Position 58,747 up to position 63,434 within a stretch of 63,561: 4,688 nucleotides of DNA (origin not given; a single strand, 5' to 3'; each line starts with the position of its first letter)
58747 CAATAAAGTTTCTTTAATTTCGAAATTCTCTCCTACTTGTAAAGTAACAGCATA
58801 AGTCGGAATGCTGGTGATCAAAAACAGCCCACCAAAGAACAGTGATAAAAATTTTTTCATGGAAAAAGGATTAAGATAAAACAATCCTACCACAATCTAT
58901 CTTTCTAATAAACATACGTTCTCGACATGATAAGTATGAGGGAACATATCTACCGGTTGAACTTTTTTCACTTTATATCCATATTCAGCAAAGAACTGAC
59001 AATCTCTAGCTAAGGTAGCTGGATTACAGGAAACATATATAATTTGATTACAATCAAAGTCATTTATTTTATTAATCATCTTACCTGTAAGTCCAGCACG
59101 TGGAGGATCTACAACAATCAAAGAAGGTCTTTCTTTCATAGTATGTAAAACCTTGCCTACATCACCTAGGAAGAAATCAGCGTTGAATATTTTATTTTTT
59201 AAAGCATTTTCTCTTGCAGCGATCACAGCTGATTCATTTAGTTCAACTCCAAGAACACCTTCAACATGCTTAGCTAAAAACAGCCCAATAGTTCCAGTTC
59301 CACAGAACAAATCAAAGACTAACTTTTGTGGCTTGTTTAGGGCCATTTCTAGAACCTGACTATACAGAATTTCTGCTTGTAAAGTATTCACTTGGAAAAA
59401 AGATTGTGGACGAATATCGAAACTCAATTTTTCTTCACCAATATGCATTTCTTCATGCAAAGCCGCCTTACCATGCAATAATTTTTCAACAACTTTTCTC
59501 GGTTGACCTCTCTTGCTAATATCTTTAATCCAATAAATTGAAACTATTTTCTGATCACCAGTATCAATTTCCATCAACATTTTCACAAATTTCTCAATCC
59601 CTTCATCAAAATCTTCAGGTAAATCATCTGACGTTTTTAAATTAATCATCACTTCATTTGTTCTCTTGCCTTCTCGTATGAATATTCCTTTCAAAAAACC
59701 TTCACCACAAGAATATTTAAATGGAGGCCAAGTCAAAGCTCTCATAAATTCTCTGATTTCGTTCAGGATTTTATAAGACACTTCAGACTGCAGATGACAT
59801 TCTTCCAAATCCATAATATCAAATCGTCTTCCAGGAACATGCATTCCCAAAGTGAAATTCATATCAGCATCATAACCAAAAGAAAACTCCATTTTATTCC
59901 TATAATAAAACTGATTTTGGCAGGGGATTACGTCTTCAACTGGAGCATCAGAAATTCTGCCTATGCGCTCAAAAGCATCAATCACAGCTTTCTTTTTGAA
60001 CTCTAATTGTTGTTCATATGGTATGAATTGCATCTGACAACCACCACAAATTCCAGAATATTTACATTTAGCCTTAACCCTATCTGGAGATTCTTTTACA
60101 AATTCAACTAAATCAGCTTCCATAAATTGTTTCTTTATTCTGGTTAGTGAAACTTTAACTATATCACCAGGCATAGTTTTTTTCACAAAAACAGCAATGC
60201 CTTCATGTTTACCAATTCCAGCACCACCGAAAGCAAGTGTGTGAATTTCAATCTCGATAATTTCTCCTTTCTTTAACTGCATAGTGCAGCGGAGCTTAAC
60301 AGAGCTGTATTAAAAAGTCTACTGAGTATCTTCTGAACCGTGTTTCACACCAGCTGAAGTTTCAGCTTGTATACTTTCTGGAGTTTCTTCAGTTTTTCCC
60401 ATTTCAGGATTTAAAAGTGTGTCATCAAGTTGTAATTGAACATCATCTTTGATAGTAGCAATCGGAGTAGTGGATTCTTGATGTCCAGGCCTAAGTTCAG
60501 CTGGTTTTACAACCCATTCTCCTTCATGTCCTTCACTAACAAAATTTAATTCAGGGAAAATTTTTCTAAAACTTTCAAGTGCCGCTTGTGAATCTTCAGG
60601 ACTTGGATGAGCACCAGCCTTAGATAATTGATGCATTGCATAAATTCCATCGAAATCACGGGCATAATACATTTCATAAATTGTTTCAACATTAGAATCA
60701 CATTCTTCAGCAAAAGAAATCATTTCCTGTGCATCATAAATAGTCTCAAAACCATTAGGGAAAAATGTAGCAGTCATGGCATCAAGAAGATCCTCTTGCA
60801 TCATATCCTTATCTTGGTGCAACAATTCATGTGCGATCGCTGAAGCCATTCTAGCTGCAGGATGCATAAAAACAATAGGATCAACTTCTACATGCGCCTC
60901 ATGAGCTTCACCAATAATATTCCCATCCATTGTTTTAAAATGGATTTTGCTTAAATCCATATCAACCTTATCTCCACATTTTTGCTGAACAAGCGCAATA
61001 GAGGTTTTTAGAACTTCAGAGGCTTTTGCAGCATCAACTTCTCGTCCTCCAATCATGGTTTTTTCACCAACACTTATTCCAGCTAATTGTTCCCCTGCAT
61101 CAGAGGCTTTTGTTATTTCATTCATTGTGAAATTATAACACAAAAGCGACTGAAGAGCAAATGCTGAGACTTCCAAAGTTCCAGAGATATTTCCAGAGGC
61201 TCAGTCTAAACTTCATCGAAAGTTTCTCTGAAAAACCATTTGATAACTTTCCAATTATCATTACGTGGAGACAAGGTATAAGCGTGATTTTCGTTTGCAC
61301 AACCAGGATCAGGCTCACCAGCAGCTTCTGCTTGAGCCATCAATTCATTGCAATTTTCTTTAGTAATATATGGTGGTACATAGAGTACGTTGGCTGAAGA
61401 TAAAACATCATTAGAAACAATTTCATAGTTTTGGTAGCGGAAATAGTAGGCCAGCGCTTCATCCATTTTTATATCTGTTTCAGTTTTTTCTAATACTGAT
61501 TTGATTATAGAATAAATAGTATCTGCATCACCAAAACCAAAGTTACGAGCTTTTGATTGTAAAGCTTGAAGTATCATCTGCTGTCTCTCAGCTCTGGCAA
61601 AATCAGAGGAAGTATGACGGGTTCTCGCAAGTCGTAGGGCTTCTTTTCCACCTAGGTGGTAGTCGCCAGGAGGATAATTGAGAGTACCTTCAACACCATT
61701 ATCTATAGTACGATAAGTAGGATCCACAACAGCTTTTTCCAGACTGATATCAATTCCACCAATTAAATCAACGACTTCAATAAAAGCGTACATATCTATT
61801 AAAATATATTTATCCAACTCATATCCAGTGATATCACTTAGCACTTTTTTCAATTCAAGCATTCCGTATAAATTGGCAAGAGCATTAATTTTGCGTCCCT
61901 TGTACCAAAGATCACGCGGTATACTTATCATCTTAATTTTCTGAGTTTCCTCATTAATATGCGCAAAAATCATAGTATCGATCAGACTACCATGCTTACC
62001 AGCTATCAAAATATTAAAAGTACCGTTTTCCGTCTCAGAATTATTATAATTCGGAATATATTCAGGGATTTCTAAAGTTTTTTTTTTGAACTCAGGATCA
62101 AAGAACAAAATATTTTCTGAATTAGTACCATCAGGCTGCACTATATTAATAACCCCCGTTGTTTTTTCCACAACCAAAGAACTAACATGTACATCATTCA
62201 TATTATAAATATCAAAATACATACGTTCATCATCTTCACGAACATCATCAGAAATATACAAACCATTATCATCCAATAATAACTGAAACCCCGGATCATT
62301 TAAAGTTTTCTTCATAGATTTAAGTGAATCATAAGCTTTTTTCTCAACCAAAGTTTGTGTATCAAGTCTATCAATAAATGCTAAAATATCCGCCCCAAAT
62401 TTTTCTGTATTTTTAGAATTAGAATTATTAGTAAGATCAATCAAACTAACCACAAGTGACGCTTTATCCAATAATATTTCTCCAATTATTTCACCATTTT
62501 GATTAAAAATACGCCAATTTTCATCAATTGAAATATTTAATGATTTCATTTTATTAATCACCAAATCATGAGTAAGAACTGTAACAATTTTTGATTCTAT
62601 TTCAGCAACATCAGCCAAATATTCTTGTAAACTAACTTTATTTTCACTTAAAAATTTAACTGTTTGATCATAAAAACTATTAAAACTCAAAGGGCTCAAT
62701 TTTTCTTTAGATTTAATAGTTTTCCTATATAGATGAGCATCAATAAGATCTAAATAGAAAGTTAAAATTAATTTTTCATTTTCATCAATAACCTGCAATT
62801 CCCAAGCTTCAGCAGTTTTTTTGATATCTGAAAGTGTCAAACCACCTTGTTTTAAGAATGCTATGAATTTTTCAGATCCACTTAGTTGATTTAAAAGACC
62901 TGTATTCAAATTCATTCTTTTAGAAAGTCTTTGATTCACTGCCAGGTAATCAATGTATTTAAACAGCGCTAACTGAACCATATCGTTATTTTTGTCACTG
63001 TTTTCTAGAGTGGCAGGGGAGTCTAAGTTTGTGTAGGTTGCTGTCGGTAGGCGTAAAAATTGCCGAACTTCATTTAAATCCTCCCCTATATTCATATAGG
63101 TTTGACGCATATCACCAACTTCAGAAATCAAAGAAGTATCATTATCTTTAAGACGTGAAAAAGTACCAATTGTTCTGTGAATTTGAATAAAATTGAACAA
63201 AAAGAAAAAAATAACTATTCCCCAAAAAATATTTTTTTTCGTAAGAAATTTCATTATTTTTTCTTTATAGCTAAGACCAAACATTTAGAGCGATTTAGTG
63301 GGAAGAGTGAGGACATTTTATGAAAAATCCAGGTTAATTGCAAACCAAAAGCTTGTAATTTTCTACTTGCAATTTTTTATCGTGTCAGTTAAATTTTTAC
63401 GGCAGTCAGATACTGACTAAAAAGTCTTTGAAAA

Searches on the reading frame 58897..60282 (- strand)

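Call 65: search_protein_families(library=pfam, proteins=[window:58897-60282:-], max_evalue=0.001)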
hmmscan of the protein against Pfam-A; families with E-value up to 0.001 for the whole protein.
window:58897-60282:- (461 aa): 8 families
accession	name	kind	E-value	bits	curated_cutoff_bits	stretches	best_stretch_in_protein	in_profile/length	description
PF05958.17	tRNA_U5-meth_tr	-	2.6e-24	86.3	23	1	265-461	149-356/357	tRNA (Uracil-5-)-methyltransferase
PF01938.26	TRAM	-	6.1e-11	42.5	21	1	3-59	2-61/61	TRAM domain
PF13847.12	Methyltransf_31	-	3.2e-08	33.8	27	1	320-380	5-67/145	Methyltransferase domain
PF05175.20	MTS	-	9.4e-08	32.3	23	1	308-394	20-107/170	Methyltransferase small domain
PF13649.12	Methyltransf_25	-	1.7e-06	29.1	27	1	322-377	1-57/97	Methyltransferase domain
PF09445.16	Methyltransf_15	-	0.00016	21.7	22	1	320-399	2-85/165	RNA cap guanine-N2 methyltransferase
PF03602.21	Cons_hypoth95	-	0.00017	21.8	24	1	319-407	42-137/182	Conserved hypothetical protein 95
PF06325.19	PrmA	-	0.00024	21.1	22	1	244-367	90-211/296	Ribosomal protein L11 methyltransferase (PrmA)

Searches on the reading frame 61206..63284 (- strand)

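Call 65: search_protein_families(library=pfam, proteins=[window:61206-63284:-], max_evalue=0.001)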
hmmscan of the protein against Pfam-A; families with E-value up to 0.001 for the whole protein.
window:61206-63284:- (692 aa): 1 family
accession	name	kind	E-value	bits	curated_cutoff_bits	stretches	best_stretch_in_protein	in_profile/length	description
PF03816.19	LytR_cpsA_psr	-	9.2e-32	110.7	24.6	1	436-580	3-149/150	LytR_cpsA_psr family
